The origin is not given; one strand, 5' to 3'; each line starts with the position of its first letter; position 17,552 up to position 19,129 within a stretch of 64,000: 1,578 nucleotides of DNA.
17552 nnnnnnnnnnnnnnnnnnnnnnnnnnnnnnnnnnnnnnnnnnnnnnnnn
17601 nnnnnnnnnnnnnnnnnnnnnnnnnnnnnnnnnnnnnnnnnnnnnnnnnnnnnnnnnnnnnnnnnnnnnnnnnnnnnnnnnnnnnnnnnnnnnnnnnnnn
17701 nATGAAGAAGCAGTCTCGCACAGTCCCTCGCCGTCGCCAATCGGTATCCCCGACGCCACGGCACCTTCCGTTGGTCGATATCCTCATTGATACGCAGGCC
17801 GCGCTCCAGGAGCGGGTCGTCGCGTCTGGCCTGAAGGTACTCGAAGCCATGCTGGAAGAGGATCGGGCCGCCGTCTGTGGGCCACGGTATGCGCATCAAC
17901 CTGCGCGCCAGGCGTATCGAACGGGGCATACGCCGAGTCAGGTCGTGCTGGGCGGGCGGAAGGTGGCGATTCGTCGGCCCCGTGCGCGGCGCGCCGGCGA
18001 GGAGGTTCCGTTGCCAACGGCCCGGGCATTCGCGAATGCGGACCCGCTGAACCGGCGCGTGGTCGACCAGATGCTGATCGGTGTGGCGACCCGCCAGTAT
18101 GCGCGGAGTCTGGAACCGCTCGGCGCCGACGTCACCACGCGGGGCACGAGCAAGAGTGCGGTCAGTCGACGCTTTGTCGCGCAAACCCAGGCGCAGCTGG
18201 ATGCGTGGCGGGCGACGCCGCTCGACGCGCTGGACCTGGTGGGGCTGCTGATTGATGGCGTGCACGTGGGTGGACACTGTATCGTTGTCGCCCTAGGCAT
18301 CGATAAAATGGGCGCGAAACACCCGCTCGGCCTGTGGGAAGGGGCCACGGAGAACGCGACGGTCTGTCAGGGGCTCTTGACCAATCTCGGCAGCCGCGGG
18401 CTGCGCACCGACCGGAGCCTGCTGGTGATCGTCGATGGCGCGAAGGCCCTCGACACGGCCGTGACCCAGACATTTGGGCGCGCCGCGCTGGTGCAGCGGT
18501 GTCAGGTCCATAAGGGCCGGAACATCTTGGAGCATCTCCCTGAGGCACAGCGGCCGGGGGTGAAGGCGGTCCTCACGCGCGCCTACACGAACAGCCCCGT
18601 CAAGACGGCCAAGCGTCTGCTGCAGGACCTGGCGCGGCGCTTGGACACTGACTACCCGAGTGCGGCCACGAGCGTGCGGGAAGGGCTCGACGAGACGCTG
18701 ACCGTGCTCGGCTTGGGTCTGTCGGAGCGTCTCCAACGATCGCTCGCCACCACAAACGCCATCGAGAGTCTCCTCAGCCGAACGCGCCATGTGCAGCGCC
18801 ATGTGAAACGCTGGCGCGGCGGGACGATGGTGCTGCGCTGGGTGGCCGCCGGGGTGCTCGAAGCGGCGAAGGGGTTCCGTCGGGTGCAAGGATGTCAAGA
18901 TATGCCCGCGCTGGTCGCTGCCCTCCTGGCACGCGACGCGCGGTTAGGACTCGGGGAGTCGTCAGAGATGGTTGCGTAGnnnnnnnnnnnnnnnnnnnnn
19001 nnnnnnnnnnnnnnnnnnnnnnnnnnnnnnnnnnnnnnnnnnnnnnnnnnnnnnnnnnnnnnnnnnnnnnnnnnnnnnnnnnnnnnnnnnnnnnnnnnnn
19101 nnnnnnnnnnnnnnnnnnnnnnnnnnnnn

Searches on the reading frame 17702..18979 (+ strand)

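Call 30: search_protein_families(library=pfam, proteins=[window:17702-18979:+], max_evalue=0.01)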
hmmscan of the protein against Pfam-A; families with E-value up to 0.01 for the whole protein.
window:17702-18979:+ (425 aa): 2 families
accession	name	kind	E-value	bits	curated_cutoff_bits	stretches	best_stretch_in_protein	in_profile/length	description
PF00872.24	Transposase_mut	-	9.4e-41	140.4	21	1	45-389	32-373/379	Transposase, Mutator family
PF06183.18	DinI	-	0.003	18.3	24.2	1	302-339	4-40/63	DinI-like family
